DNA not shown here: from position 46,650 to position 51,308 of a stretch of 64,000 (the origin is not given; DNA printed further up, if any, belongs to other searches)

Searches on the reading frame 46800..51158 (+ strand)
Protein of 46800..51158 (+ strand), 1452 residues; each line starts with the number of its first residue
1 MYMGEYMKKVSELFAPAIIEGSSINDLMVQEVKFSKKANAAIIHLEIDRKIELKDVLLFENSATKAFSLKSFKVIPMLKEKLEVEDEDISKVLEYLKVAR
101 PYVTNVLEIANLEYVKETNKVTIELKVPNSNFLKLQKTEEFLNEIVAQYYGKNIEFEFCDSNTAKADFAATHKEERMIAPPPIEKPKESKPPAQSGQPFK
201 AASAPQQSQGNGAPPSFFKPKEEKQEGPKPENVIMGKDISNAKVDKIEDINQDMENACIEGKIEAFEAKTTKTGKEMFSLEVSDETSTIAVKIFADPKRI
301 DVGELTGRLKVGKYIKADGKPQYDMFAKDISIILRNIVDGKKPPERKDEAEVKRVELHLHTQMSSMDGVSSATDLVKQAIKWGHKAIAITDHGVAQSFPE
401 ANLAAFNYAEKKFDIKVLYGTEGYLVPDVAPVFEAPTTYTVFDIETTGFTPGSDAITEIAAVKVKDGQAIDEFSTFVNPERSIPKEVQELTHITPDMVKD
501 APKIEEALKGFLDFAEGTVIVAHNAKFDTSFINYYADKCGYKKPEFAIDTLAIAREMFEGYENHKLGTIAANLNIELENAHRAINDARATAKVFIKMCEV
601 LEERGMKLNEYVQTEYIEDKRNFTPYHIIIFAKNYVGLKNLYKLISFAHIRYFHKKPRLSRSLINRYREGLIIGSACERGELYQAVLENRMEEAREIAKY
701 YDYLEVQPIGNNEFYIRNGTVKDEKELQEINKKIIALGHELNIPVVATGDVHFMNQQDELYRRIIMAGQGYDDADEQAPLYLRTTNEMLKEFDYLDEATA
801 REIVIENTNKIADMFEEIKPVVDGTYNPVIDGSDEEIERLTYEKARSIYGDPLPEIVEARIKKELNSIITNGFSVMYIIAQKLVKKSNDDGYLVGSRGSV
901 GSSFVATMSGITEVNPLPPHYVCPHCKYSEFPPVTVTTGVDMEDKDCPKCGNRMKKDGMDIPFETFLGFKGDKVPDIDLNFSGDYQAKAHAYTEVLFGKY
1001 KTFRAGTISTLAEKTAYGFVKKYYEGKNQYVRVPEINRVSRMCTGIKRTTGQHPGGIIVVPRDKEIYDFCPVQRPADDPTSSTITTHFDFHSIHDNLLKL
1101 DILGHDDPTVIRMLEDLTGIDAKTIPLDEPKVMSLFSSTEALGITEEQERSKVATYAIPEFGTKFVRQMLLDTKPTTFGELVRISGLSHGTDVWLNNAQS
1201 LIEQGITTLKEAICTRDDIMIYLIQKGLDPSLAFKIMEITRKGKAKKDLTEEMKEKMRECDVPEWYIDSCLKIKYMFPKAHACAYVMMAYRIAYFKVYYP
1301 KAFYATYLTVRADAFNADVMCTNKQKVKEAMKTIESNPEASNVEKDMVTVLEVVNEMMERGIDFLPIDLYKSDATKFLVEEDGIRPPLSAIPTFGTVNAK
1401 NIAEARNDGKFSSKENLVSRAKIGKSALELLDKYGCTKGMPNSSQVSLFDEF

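Call 62: search_protein_families(library=pfam, proteins=[window:46800-51158:+], max_evalue=0.01)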
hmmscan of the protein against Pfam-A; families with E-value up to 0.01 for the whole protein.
window:46800-51158:+ (1452 aa): 11 families
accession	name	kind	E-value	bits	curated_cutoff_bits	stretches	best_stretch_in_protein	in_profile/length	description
PF07733.18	DNA_pol3_alpha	-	4.9e-60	203.8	23.9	2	836-1027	2-154/260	Bacterial DNA polymerase III alpha NTPase domain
PF00929.31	RNase_T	-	1.4e-39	136.7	24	1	441-594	2-164/164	Exonuclease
PF02811.25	PHP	-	1.7e-31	110.2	26.4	1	356-701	1-148/164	PHP domain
PF17657.6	DNA_pol3_finger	-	1.7e-26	93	22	1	1107-1256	1-158/166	Bacterial DNA polymerase III alpha subunit finger domain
PF14579.12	HHH_6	-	7.5e-12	45.7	25.6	1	1361-1440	1-83/90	Helix-hairpin-helix motif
PF16473.11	Rv2179c-like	-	5.8e-09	36.3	27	1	441-594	4-173/177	3'-5' exoribonuclease Rv2179c-like domain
PF13482.12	RNase_H_2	-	1.1e-07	32.4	22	1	442-578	3-118/165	RNase_H superfamily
PF21762.3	DEDDh_C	-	2.8e-06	28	27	1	516-597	106-188/188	DNA polymerase III subunit epsilon-like, C-terminal domain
PF01336.31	tRNA_anti-codon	-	4.4e-05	23.8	27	1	259-337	3-72/75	OB-fold nucleic acid binding domain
PF12836.13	HHH_3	-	0.00039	20.9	27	1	1388-1432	16-61/65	Helix-hairpin-helix motif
PF14480.11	DNA_pol3_a_NI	-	0.002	18.5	22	1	22-70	17-65/72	DNA polymerase III polC-type N-terminus I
